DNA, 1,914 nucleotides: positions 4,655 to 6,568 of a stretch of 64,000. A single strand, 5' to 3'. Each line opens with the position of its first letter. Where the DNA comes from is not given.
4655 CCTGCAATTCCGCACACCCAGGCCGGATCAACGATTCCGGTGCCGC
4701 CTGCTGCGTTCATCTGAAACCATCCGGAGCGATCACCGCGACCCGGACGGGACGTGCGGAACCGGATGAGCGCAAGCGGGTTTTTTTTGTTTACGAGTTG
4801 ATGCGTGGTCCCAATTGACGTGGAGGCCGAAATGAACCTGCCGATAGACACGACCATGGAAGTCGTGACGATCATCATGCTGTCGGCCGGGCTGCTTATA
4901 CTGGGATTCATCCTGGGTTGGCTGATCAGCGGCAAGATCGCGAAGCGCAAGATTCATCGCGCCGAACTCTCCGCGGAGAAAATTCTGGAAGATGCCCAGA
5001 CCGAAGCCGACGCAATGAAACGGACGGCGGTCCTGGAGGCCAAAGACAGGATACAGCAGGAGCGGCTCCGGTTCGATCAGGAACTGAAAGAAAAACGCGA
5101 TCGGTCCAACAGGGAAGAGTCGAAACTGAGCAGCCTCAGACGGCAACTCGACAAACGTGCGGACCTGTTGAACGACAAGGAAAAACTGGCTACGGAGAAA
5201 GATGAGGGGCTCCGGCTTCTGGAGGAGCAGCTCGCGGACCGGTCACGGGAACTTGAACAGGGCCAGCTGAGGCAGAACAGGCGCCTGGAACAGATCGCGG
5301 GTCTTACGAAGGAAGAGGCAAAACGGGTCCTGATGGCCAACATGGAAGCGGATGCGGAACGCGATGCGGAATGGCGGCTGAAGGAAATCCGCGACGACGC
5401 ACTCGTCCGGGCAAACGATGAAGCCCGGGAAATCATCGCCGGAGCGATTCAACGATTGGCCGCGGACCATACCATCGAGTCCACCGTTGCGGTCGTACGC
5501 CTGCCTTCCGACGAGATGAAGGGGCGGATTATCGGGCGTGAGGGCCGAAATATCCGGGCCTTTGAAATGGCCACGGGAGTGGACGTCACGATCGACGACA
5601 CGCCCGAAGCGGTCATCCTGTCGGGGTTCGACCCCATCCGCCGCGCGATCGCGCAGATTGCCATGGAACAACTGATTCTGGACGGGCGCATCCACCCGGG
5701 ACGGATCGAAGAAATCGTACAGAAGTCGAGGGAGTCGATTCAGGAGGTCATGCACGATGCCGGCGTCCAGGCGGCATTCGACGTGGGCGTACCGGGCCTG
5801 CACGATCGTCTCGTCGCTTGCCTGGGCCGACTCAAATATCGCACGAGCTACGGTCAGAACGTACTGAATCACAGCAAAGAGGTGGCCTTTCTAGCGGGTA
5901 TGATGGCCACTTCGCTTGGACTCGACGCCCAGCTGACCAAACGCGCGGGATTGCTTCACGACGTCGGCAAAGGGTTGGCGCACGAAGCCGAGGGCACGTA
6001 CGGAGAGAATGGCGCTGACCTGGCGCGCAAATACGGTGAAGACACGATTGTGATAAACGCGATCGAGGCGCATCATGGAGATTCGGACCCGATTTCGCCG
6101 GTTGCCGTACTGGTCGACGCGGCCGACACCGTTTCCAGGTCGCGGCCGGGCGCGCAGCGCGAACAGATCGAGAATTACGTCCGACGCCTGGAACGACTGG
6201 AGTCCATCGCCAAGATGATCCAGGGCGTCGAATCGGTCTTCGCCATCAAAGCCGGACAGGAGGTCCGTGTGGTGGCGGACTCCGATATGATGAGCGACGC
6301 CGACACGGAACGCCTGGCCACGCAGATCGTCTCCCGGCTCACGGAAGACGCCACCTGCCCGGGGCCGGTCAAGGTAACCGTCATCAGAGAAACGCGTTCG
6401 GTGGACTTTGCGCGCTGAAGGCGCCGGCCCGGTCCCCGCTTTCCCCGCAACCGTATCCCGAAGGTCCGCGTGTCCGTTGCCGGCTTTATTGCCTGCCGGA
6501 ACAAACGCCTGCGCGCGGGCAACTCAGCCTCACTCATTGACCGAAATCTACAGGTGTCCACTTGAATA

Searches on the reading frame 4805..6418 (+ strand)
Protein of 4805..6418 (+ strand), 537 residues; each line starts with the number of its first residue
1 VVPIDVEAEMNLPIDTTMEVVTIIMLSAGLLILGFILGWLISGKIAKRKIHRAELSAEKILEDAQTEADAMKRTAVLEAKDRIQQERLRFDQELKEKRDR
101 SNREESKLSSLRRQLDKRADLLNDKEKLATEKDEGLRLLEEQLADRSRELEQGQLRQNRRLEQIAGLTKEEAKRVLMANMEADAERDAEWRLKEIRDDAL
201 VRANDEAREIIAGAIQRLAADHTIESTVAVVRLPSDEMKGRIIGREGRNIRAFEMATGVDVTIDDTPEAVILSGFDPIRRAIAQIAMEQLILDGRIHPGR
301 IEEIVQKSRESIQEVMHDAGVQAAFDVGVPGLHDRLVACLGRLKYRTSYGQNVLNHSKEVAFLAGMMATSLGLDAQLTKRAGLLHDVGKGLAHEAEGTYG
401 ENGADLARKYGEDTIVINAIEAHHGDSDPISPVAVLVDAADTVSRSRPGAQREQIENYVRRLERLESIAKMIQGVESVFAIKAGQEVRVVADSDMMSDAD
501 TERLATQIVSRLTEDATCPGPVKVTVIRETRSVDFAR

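Call 60: search_protein_families(library=pfam, proteins=[window:4805-6418:+])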
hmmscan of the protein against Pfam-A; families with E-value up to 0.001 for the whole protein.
window:4805-6418:+ (537 aa): 4 families
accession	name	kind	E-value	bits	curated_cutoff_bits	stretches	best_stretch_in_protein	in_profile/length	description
PF12072.13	RNase_Y_N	-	2.5e-43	148.3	32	1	23-222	2-201/201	RNase Y N-terminal region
PF01966.28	HD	-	1.8e-19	70.6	22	1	353-445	1-115/116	HD domain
PF00013.35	KH_1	-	1.1e-07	31.9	21.5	1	233-285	6-62/66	KH domain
PF08668.18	HDOD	-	3.3e-05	23.9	22.9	0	352-392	94-135/196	HDOD domain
